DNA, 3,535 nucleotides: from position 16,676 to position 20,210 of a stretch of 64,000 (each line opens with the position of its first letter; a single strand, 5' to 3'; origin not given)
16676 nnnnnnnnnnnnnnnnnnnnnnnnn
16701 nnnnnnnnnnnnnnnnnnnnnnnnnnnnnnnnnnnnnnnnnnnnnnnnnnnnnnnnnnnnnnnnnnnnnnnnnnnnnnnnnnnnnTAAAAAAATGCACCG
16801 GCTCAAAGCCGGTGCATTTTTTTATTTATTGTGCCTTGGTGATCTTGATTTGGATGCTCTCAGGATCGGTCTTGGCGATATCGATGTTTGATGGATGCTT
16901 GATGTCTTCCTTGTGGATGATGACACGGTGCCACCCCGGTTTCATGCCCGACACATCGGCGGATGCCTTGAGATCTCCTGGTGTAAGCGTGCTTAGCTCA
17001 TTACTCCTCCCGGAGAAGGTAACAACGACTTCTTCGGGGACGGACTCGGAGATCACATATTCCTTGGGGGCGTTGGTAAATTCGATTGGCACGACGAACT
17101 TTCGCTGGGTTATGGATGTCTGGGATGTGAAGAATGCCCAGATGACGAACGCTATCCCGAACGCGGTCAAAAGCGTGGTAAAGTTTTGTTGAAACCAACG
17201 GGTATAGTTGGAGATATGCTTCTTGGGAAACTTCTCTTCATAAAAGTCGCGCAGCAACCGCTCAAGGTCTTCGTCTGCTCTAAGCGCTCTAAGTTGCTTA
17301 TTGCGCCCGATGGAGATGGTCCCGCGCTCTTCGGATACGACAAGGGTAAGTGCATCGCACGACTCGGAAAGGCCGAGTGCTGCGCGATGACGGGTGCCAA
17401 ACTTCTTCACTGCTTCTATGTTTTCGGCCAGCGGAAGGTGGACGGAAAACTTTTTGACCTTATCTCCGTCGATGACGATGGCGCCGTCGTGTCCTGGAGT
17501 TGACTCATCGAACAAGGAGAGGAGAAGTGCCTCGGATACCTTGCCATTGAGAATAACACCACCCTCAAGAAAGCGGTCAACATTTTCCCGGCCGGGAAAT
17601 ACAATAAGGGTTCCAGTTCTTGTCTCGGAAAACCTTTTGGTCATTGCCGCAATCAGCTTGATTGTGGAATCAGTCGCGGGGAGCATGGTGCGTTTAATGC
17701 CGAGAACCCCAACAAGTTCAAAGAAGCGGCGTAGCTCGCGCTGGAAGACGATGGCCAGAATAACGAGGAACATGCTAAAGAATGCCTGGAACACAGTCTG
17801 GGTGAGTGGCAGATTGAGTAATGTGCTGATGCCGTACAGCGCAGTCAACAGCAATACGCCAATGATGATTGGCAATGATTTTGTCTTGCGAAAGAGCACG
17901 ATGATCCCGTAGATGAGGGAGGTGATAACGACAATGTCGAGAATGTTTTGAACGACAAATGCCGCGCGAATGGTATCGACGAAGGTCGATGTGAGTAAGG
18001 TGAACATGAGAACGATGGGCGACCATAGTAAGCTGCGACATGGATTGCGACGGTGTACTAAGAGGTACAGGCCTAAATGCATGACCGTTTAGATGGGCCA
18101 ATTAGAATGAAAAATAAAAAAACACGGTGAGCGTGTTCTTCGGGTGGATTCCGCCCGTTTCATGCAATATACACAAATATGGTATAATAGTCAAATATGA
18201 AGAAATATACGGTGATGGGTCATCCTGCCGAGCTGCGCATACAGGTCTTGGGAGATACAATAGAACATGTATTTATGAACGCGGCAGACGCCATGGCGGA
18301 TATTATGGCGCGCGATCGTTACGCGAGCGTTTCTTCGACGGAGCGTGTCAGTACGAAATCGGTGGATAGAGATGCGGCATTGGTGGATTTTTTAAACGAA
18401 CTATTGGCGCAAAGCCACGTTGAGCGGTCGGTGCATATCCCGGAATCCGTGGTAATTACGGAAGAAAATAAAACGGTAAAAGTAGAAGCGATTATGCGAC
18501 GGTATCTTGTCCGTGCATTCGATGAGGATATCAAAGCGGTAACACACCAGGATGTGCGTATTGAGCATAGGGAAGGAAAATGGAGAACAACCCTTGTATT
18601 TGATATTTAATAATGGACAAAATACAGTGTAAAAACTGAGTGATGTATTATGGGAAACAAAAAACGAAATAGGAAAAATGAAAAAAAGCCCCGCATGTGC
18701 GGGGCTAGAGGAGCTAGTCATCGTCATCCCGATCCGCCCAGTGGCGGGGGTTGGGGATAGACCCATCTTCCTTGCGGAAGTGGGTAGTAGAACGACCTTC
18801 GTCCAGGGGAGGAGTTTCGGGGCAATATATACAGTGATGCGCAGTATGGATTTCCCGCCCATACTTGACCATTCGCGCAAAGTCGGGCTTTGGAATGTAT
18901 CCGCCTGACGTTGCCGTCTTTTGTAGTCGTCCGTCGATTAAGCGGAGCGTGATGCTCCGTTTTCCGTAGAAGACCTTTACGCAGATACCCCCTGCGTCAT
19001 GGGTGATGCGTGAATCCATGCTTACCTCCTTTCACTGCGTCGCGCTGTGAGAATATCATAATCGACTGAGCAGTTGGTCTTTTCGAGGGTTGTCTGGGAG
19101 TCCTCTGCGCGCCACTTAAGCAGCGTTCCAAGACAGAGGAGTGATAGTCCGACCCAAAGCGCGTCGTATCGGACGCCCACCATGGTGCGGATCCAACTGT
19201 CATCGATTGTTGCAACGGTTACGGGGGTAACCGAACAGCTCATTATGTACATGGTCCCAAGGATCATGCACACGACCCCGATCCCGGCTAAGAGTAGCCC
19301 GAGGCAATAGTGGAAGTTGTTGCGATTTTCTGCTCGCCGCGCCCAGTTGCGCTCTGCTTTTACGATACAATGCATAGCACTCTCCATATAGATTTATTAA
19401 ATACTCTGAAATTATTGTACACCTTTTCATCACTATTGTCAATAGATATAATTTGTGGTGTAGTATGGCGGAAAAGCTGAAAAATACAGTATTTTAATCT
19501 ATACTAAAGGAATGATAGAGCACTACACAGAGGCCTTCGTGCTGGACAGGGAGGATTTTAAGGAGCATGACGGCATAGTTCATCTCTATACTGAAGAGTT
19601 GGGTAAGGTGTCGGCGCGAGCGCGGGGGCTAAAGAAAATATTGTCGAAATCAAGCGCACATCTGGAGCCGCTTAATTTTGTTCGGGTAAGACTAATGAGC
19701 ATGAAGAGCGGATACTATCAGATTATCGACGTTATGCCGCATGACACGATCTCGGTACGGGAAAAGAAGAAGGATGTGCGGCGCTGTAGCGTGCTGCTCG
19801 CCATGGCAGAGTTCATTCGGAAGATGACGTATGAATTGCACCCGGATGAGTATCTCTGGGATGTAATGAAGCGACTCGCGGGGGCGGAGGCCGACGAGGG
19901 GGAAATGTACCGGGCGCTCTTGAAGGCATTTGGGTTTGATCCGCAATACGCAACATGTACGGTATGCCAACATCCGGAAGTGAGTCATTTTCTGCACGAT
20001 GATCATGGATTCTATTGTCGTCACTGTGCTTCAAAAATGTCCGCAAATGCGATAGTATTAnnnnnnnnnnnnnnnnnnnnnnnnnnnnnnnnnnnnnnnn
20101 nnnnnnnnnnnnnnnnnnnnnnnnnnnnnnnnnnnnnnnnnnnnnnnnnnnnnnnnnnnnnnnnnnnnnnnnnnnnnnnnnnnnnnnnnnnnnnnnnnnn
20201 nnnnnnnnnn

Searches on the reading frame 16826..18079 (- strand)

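Call 45: search_protein_families(library=pfam, proteins=[window:16826-18079:-], max_evalue=0.0001)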
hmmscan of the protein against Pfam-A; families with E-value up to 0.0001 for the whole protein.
window:16826-18079:- (417 aa): 3 families
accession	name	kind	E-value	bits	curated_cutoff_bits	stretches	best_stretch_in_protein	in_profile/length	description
PF02457.21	DAC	-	1.4e-34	118.7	27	1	148-262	5-118/119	DisA bacterial checkpoint controller nucleotide-binding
PF07949.17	YbbR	-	1.8e-07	31.8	22.3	1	330-413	1-81/81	YbbR-like protein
PF19293.4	CdaA_N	-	1.8e-07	31.6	23.8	1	40-115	4-80/81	CdaA N-terminal transmembrane domain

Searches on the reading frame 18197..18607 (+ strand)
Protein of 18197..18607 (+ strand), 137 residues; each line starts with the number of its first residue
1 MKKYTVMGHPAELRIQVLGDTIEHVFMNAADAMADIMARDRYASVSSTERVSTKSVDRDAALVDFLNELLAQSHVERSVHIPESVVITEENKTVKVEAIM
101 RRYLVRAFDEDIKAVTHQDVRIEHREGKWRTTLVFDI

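Call 77: search_protein_families(library=pfam, proteins=[window:18197-18607:+], max_evalue=0.001)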
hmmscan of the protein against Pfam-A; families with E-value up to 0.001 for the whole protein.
window:18197-18607:+ (137 aa): 1 family
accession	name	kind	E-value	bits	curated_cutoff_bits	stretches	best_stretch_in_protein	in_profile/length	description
PF01951.21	Archease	-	9.2e-24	84.7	25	1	4-137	1-136/136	Archease protein family (MTH1598/TM1083)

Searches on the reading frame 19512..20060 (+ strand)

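Call 77: search_protein_families(library=pfam, proteins=[window:19512-20060:+], max_evalue=0.001)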
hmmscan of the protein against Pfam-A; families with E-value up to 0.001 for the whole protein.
window:19512-20060:+ (183 aa): 2 families
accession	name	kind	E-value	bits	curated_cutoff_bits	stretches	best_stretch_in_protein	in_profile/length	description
PF11967.14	RecO_N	-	2.3e-14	53.6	27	1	1-71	1-71/80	Recombination protein O N terminal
PF02565.21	RecO_C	-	3.5e-05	24.1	22.1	1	88-179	3-102/157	Recombination protein O C terminal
